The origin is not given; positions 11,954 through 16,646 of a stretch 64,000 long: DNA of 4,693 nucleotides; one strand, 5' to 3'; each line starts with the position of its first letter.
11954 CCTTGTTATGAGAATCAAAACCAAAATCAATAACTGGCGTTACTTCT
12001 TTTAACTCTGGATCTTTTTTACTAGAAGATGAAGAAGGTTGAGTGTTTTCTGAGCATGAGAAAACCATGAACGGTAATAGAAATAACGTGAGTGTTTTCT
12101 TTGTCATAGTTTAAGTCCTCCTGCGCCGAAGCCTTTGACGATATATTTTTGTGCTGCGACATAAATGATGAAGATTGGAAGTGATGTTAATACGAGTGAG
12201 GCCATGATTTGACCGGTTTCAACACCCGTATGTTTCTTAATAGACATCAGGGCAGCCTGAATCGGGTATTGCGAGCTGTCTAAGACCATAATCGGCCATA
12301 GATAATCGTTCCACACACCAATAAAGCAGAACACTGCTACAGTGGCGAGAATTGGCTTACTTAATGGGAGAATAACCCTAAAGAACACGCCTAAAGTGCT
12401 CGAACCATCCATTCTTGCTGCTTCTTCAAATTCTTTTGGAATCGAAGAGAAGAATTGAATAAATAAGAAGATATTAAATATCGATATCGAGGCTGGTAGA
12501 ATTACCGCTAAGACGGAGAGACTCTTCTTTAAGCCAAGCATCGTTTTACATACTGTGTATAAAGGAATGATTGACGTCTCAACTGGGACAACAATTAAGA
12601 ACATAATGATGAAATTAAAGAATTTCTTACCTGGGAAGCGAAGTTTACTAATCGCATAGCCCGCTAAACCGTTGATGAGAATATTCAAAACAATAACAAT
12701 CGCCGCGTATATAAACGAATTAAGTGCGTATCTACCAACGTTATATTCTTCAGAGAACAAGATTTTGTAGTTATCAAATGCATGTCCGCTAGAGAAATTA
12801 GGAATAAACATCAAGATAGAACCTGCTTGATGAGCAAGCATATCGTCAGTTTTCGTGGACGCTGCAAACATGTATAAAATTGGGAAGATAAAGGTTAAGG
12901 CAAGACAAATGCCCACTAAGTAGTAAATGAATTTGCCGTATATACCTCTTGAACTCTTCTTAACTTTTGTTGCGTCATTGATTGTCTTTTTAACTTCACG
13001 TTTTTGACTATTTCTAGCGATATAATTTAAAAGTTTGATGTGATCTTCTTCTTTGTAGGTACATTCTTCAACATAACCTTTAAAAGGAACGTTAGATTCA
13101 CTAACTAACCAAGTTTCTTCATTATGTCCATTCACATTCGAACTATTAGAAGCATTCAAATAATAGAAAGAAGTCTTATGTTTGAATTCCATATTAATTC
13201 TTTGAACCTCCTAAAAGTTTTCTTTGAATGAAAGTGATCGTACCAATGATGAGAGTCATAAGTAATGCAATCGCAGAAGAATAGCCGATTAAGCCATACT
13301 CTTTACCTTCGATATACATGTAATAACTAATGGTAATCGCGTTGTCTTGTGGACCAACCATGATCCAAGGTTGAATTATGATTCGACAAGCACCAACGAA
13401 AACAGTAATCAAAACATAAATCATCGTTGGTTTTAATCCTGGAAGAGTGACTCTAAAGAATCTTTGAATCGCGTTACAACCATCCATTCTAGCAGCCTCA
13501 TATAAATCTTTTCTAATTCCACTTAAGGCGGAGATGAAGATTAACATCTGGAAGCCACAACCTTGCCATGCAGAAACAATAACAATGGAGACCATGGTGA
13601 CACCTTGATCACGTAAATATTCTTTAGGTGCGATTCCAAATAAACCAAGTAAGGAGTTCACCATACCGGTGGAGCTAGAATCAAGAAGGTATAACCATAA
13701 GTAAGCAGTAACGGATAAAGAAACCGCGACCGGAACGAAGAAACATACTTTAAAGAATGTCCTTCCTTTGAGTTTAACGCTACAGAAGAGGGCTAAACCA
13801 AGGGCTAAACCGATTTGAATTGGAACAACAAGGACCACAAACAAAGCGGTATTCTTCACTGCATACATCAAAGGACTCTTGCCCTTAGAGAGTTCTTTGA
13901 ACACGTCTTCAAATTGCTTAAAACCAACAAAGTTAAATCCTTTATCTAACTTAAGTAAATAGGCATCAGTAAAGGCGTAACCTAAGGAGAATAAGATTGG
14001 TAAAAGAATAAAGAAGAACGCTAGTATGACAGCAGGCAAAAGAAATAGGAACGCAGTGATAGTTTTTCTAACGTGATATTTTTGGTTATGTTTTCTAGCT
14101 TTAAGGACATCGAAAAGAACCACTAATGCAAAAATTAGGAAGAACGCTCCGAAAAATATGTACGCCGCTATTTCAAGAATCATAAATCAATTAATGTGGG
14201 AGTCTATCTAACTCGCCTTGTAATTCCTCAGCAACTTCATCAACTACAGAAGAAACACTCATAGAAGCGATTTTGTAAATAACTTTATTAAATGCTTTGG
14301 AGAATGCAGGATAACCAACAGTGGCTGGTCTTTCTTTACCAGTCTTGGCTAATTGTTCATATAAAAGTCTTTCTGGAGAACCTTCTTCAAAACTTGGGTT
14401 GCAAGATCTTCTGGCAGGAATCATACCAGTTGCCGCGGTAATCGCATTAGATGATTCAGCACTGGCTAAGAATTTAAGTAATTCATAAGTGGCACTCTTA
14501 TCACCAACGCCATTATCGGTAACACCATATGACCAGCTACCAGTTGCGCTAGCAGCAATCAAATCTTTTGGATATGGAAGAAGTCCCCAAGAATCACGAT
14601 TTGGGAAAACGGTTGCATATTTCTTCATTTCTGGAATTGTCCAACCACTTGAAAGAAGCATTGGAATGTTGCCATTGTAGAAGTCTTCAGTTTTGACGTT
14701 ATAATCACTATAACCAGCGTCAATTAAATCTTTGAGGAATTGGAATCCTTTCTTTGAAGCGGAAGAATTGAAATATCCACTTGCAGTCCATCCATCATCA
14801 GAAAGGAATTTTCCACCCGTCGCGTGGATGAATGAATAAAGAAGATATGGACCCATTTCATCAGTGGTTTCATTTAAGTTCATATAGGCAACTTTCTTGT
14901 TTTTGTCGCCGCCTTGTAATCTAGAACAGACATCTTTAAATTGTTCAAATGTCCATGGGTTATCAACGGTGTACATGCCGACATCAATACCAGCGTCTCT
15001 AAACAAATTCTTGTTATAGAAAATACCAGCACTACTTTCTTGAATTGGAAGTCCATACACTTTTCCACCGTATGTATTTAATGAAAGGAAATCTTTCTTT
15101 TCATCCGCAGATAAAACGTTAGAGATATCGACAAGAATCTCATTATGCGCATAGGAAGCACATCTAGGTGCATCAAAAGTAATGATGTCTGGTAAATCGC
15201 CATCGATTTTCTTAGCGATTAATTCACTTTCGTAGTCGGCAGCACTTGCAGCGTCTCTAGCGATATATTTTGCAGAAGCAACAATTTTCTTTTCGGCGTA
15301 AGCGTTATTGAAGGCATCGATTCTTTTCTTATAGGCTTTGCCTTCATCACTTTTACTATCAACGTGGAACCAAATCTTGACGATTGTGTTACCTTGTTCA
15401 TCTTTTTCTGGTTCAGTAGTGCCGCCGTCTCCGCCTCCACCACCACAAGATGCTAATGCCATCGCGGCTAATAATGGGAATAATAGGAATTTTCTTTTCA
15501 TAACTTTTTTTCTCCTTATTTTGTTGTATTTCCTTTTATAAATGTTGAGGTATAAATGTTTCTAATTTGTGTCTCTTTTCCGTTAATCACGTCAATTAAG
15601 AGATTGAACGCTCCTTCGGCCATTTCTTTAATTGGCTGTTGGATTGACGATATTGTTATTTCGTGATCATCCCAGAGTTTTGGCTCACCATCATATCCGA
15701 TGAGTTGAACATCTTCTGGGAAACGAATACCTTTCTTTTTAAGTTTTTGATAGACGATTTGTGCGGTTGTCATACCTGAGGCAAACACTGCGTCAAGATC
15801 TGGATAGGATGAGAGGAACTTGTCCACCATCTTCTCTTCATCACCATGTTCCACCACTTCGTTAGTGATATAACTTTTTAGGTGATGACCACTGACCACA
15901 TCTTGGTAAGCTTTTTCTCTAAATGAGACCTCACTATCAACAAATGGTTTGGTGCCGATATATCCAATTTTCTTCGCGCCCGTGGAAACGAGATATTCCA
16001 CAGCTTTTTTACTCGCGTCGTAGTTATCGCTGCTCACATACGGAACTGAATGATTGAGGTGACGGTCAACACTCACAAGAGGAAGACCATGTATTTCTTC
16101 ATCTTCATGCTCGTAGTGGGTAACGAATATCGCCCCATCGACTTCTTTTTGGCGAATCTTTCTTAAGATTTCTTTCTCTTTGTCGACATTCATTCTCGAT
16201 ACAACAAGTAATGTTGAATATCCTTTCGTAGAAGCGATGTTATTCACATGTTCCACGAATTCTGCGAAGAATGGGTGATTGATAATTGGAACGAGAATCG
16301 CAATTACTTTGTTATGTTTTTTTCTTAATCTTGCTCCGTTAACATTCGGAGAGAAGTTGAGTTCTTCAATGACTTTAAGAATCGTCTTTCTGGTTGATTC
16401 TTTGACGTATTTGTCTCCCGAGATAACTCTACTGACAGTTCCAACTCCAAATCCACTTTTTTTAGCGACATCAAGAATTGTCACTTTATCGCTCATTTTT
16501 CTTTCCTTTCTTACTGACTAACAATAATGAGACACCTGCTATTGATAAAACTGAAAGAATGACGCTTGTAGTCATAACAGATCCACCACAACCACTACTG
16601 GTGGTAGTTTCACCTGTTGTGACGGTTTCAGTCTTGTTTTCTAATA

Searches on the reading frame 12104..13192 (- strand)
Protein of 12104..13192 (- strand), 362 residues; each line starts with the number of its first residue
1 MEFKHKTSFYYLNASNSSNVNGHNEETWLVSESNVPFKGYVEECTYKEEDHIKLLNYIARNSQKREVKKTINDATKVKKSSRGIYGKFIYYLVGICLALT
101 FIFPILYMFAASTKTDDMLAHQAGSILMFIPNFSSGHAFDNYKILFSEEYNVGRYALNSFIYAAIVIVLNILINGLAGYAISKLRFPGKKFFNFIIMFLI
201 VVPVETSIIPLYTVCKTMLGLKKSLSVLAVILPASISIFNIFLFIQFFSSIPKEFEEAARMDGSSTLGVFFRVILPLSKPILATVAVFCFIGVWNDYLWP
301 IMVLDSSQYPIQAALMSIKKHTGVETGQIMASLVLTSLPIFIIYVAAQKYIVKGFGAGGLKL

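Call 8: search_protein_families(library=pfam, max_evalue=0.001, proteins=[window:12104-13192:-])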
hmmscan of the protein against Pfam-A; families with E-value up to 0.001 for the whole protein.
window:12104-13192:- (362 aa): 1 family
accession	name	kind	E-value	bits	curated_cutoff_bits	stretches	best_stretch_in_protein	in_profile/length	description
PF00528.27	BPD_transp_1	-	9.9e-20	71.5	26.4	1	180-354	7-181/184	Binding-protein-dependent transport system inner membrane component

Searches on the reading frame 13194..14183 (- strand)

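Call 8: search_protein_families(library=pfam, max_evalue=0.001, proteins=[window:13194-14183:-])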
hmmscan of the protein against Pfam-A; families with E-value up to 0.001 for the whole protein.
window:13194-14183:- (329 aa): 1 family
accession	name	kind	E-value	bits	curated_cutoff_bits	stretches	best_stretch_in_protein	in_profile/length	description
PF00528.27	BPD_transp_1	-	1.3e-13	51.5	26.4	1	129-324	7-178/184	Binding-protein-dependent transport system inner membrane component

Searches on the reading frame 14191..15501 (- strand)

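Call 8: search_protein_families(library=pfam, max_evalue=0.001, proteins=[window:14191-15501:-])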
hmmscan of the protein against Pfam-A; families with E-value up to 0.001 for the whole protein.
window:14191-15501:- (436 aa): 2 families
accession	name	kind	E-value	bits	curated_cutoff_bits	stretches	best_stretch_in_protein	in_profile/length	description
PF13416.11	SBP_bac_8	-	9.6e-27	94.9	27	1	82-369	16-267/279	Bacterial extracellular solute-binding protein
PF01547.30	SBP_bac_1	-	2e-17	64.6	26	1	52-349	6-304/307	Bacterial extracellular solute-binding protein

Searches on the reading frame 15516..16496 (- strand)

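Call 8: search_protein_families(library=pfam, max_evalue=0.001, proteins=[window:15516-16496:-])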
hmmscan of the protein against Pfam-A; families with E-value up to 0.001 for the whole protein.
window:15516-16496:- (326 aa): 4 families
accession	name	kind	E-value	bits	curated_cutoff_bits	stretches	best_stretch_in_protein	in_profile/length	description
PF13377.12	Peripla_BP_3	-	3.8e-20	73.1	26.5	1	166-325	1-167/167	Periplasmic binding protein-like domain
PF00532.27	Peripla_BP_1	-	3.5e-19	69.8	22.2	1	63-316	2-273/281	Periplasmic binding proteins and sugar binding domain of LacI family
PF00356.27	LacI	-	6.8e-16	58.2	27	1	6-51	1-46/46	Bacterial regulatory proteins, lacI family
PF13407.12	Peripla_BP_4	-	2.3e-14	54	35.1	1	65-308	1-258/258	Periplasmic binding protein domain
